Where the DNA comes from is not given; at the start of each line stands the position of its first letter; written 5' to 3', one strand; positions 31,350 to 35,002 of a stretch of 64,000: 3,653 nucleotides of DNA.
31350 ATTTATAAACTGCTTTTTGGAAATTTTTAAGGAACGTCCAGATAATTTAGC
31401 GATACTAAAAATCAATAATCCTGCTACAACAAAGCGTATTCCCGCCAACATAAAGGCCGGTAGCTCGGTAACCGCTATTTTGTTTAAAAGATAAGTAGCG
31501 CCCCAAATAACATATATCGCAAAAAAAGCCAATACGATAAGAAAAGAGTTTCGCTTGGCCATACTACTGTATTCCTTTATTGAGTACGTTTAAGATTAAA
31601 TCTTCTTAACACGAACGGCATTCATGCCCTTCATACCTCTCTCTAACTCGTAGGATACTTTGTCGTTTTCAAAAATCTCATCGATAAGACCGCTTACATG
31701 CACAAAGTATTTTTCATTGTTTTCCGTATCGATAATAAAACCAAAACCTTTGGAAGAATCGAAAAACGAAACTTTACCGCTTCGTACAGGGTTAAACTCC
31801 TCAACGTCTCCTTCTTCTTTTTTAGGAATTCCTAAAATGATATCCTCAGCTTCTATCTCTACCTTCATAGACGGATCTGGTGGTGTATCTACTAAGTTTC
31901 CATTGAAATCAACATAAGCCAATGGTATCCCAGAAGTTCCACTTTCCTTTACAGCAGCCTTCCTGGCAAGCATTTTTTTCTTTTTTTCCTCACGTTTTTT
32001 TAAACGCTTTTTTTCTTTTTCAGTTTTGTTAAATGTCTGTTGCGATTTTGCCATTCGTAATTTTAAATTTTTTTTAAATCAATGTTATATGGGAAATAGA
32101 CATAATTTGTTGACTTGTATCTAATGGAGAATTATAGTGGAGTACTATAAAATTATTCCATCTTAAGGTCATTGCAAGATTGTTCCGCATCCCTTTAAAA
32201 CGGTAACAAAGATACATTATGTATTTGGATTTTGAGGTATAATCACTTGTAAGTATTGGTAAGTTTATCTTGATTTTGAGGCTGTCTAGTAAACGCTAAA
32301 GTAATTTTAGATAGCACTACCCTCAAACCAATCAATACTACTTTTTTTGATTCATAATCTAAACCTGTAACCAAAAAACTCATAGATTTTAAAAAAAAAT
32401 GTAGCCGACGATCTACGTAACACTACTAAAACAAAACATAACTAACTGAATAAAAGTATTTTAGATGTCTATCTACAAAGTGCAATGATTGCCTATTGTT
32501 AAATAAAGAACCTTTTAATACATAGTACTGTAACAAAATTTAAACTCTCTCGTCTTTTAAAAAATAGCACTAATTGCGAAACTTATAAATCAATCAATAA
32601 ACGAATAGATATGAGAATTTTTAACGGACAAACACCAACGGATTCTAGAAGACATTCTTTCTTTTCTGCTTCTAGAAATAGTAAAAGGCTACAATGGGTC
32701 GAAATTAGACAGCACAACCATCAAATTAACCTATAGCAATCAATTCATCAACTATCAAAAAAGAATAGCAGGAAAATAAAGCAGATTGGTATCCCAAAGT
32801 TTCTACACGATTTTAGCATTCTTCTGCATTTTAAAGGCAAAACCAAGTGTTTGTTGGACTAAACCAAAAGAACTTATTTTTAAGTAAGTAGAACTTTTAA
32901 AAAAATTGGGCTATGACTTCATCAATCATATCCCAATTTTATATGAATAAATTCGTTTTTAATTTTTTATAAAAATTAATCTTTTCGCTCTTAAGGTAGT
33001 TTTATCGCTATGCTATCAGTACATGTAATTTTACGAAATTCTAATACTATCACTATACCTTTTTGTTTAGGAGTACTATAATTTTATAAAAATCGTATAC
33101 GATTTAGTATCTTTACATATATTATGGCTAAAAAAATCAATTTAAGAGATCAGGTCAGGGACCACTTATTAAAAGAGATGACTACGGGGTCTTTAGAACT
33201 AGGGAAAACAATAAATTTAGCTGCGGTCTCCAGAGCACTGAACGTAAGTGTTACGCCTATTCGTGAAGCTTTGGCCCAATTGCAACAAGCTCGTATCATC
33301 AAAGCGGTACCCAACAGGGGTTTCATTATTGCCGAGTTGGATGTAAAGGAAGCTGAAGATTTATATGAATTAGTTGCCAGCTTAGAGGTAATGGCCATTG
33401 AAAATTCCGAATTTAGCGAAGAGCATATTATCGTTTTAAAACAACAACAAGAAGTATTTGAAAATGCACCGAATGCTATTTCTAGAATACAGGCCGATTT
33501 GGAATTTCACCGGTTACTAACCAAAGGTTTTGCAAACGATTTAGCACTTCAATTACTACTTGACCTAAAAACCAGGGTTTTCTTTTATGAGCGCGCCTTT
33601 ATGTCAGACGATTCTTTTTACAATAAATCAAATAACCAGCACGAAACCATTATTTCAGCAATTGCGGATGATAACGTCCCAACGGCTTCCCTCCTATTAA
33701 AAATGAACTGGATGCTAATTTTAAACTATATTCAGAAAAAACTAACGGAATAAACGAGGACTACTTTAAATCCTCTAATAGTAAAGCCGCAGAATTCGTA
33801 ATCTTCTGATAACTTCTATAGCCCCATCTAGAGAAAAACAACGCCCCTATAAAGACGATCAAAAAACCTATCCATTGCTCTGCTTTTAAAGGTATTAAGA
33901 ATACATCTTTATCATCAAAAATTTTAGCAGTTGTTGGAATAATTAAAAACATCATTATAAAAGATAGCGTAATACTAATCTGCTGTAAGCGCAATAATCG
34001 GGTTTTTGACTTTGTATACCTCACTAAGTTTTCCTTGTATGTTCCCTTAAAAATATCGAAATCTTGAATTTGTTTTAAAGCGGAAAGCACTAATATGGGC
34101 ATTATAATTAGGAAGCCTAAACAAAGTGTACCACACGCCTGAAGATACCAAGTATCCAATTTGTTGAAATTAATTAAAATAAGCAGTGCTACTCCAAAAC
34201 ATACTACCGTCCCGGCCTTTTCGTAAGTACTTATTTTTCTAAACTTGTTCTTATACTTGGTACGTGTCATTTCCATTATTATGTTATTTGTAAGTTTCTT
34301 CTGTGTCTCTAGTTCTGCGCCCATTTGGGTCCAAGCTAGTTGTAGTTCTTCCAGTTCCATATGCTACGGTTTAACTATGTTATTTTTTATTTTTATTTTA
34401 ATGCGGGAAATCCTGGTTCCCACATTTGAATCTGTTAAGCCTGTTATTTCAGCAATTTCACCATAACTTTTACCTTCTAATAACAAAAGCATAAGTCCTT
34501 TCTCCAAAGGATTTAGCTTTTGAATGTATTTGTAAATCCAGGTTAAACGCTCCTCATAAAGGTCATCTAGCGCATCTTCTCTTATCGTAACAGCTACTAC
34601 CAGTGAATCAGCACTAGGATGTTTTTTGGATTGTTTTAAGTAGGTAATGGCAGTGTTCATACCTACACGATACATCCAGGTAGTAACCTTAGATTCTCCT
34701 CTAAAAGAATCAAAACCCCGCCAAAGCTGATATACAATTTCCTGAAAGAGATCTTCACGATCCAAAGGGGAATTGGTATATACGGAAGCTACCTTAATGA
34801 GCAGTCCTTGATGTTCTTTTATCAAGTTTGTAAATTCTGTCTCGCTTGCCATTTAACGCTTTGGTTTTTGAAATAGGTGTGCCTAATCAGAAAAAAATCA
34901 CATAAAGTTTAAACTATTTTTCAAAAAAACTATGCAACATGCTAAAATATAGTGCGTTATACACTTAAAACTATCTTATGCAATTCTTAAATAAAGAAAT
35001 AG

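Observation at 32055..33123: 1.07-kb AT-rich region with no ORF of 60 aa or more in an otherwise tightly packed genome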

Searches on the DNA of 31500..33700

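Call 4: search_rna_families(source=window, start=31500, end=33700, threshold=evalue, max_evalue=10, show_alignments=3)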
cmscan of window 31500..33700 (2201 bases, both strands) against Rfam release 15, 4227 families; matches with E-value up to 10: 5.
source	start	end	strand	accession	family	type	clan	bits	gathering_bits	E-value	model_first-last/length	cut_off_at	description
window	32844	32938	+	RF04342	Plastid-psbA-1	Cis-reg;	CL00153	23.7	54.3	3.8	1-114/114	no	Plastid-psbA-1 3UTR RNA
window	32962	33012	+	RF02597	shuA_thermo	Cis-reg; thermoregulator;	-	22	58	4.3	1-32/32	no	shuA/chuA 5' UTR thermoregulator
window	31576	31643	-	RF01905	HOTAIR_2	Gene; lncRNA;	-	17.7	60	0.32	1-69/69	no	HOTAIR conserved region 2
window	32999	33022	-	RF01335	CRISPR-DR22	Gene; CRISPR;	-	17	50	3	1-36/36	no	CRISPR RNA direct repeat element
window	32184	32349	+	RF01673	PhrS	Gene; sRNA;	-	14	37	1.4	1-212/212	no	PhrS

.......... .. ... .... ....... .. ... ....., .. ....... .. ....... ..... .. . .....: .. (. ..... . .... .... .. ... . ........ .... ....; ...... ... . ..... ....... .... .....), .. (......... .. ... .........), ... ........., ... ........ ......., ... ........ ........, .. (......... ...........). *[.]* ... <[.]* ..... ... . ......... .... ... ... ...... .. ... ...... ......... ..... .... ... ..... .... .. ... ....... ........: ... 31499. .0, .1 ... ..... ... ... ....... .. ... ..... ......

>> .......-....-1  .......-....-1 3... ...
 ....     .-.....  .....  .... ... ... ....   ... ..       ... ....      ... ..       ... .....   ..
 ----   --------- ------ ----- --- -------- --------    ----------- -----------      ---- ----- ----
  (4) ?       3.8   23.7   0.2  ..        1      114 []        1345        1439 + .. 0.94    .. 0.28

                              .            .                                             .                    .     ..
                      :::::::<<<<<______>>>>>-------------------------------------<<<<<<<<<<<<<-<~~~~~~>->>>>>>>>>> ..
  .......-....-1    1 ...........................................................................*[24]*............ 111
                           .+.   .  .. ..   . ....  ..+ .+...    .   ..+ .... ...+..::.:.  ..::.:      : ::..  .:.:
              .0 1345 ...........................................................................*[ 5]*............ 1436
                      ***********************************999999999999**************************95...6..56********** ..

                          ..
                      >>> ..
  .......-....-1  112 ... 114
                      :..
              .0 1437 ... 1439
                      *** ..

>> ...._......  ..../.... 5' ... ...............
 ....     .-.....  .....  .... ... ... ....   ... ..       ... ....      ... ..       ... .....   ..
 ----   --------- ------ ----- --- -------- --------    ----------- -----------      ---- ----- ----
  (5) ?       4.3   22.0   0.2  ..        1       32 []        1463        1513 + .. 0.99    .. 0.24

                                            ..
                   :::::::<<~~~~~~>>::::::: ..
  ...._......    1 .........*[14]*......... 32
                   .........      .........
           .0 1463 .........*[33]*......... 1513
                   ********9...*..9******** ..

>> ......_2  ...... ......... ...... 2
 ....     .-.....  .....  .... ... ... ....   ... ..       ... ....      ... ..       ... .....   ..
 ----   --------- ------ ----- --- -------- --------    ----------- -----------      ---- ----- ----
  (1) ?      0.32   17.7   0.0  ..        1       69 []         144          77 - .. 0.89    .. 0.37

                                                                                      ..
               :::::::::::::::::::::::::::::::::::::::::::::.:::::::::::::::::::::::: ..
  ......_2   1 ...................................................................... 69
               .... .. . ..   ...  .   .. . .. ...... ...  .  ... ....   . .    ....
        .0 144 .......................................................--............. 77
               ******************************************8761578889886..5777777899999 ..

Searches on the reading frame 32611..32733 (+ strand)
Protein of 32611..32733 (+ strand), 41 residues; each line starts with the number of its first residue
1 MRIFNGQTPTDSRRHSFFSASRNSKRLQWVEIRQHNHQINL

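Call 20: search_protein_families(library=pfam, proteins=[window:32611-32733:+], max_evalue=1)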
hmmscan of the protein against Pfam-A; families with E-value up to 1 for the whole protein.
seq(41 aa): 0 families

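Call 21: search_protein_families(library=ncbifam, proteins=[window:32611-32733:+], max_evalue=1)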
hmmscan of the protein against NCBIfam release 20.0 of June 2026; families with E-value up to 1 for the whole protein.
seq(41 aa): 0 families

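Call 24: find_homologous_proteins(query=window:32611-32733:+, max_evalue=10)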
Query seq(41 aa): no candidate shares three 5-residue words with the query. No homologue found.

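Call 34: search_protein_representatives(protein=window:32611-32733:+)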
Query: 41 residues. Proteins with E-value up to 0.001 (for the whole library): 2; up to 1e-10: 1; up to 1e-30: 1. The best 2 are listed.
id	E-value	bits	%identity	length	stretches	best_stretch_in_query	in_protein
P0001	6.1e-44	156.9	42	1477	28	7-32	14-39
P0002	1.4e-05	40.1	57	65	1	1-37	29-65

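Call 78: predict_structure(alignment_id=A3)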
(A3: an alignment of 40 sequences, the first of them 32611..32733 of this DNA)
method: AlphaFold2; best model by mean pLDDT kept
length: 41 residues; sequences in the alignment: 40
mean_pLDDT: 71.7   pTM: 0.33
mean pLDDT of the five models: 71.7, 66.3, 66.3, 66.2, 65.7
residues with pLDDT >= 90: 0; 70-90: 21; 50-70: 20; < 50: 0
segments of 3 or more residues with pLDDT < 50: none
pLDDT, mean of each block of 10 residues (from residue 1): 59 68 81 80 58
secondary structure, 60 per line:
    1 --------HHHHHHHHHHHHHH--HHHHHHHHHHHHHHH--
elements in order: H9-22 H25-39

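Call 82: fold_search(model_id=the predicted structure, library=pdb)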
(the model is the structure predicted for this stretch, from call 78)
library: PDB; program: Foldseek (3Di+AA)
matches with E <= 10: 0; with E <= 0.001: 0
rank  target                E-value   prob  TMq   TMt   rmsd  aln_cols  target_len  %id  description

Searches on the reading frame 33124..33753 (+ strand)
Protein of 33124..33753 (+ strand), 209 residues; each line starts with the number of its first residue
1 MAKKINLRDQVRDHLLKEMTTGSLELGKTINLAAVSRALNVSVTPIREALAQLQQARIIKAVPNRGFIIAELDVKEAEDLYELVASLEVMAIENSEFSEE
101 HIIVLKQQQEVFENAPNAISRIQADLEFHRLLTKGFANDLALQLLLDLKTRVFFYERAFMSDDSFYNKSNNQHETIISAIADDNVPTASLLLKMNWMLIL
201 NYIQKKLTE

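Call 20: search_protein_families(library=pfam, proteins=[window:33124-33753:+], max_evalue=1)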
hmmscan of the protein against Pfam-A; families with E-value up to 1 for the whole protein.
window:33124-33753:+ (209 aa): 5 families
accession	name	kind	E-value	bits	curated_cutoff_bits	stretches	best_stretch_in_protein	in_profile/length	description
PF07729.17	FCD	-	4.7e-12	46.8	24.3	1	79-192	1-119/125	FCD domain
PF00392.27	GntR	-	5.9e-10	39.1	27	1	8-68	2-63/64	Bacterial regulatory proteins, gntR family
PF08279.18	HTH_11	-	0.029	14.7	25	1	29-67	15-54/55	HTH domain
PF22979.2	HTH_69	-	0.058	13.7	27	1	30-68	27-66/69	Winged helix-turn-helix domain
PF13412.12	HTH_24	-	0.14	12.2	21.9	1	30-60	18-48/48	Winged helix-turn-helix DNA-binding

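Call 21: search_protein_families(library=ncbifam, proteins=[window:33124-33753:+], max_evalue=1)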
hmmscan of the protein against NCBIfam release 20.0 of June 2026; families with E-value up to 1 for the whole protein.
window:33124-33753:+ (209 aa): 7 families
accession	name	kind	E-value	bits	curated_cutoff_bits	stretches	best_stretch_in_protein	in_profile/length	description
TIGR03338.1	phnR_burk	equivalog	2.2e-19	69.9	271.5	1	6-192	11-202/212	phosphonate utilization associated transcriptional regulator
NF008576.0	PRK11534.1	equivalog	4.3e-12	46.2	218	1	15-206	16-220/225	DNA-binding transcriptional regulator CsiR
NF008504.0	PRK11414.1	equivalog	2.3e-09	37.3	225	1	3-95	8-100/221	GntR family transcriptional regulator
NF003011.0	PRK03837.1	subfamily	1.9e-05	24.4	260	1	98-191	127-221/241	transcriptional regulator NanR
NF007292.0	PRK09764.1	equivalog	0.002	17.4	281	1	3-97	3-95/240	GntR family transcriptional regulator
NF052282.1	PLP_TF_PdxR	equivalog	0.0057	15.7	320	1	9-88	4-77/448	MocR-like pyridoxine biosynthesis transcription factor PdxR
NF007442.0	PRK09990.1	equivalog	0.14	11.5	301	1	7-77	11-83/256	transcriptional regulator GlcC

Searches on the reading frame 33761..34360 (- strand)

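Call 20: search_protein_families(library=pfam, proteins=[window:33761-34360:-], max_evalue=1)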
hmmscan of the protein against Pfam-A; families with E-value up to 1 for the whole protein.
window:33761-34360:- (199 aa): 2 families
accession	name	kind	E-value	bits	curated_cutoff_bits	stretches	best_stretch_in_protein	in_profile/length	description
PF20990.2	DUF2207_C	-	0.11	12.6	33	0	108-181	118-184/247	Predicted membrane protein (DUF2207) C-terminal domain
PF04932.20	Wzy_C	-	0.6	10.3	31.7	1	46-138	14-98/149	O-Antigen ligase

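Call 21: search_protein_families(library=ncbifam, proteins=[window:33761-34360:-], max_evalue=1)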
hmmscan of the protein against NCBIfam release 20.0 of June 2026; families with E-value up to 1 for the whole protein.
window:33761-34360:- (199 aa): 1 family
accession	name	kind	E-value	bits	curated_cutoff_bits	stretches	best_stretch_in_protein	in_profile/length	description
NF012009.0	PRK15465.1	equivalog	0.042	12.4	622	1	17-59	174-214/453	aminodeoxychorismate synthase component 1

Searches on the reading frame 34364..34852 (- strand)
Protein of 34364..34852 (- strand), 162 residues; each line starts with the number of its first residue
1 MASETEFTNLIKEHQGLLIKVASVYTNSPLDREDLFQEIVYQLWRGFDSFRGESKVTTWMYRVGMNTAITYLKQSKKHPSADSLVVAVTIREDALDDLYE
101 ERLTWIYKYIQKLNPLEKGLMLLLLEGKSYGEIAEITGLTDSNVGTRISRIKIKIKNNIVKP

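Call 20: search_protein_families(library=pfam, proteins=[window:34364-34852:-], max_evalue=1)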
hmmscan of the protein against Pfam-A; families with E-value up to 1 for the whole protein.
window:34364-34852:- (162 aa): 6 families
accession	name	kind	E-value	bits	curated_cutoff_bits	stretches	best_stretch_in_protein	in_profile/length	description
PF04542.20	Sigma70_r2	-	1.5e-15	57.1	24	1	10-76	1-69/71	Sigma-70 region 2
PF08281.18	Sigma70_r4_2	-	3.4e-10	39.8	25.7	1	105-154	3-53/54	Sigma-70, region 4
PF00196.25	GerE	-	0.017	15.2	23.5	1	115-156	5-46/57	Bacterial regulatory proteins, luxR family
PF13518.12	HTH_28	-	0.054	14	25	1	121-150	6-35/52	Helix-turn-helix domain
PF13404.12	HTH_AsnC-type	-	0.11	12.8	27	1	129-150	19-40/42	AsnC-type helix-turn-helix domain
PF04545.22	Sigma70_r4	-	0.18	11.8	24.1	1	111-150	3-43/50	Sigma-70, region 4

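Call 21: search_protein_families(library=ncbifam, proteins=[window:34364-34852:-], max_evalue=1)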
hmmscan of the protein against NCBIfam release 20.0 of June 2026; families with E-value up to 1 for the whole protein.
window:34364-34852:- (162 aa): 79 families (the best 25 are shown)
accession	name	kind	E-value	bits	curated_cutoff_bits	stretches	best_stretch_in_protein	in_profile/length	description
TIGR02937.1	sigma70-ECF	superfamily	1.1e-25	90.2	42.9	1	7-158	3-164/165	sigma-70 family RNA polymerase sigma factor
NF058625.1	sigma_PG0214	equivalog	3.5e-18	65.9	130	1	4-161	3-163/170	GFO_1088 family ECF-type sigma factor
TIGR02985.1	Sig70_bacteroi1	subfamily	6.3e-16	59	126.4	1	6-158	2-161/162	RNA polymerase sigma-70 factor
TIGR02939.1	RpoE_Sigma70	equivalog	9.2e-16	58.4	236.15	1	6-152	21-179/190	RNA polymerase sigma factor RpoE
TIGR02950.1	SigM_subfam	subfamily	1.9e-14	53.8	147.95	1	25-157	20-156/159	RNA polymerase sigma factor, SigM family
TIGR02954.1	Sig70_famx3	hypoth_equivalog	2.9e-14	53.2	188.5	1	3-159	14-167/170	RNA polymerase sigma-70 factor, TIGR02954 family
NF007222.0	PRK09640.1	equivalog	4.4e-14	52.5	194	1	7-158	28-181/188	RNA polymerase sigma factor SigX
NF008888.0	PRK11922.1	equivalog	1.1e-13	51.4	204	1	4-159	29-196/231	RNA polymerase sigma factor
TIGR02989.1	Sig-70_gvs1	subfamily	2.3e-13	50.3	124.55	1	6-155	2-154/158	RNA polymerase sigma-70 factor, Rhodopirellula/Verrucomicrobium family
NF007215.0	PRK09637.1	equivalog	4.2e-13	49.7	212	1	30-160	26-155/181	RNA polymerase sigma factor SigZ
NF006089.0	PRK08241.1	subfamily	4.8e-13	48.9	240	1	3-106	20-121/343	RNA polymerase subunit sigma-70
NF007225.0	PRK09643.1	equivalog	5.8e-13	49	190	1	5-157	27-180/204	RNA polymerase sigma factor SigM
TIGR02959.1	SigZ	equivalog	1.5e-12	47.6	168.65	1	31-160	21-149/170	RNA polymerase sigma factor SigZ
NF006930.0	PRK09415.1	subfamily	6.4e-12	45.7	198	1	7-160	18-176/179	RNA polymerase factor sigma C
NF053879.1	RNAPolSigSigVBac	equivalog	1.1e-11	44.7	190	1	4-156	3-152/160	RNA polymerase sigma factor SigV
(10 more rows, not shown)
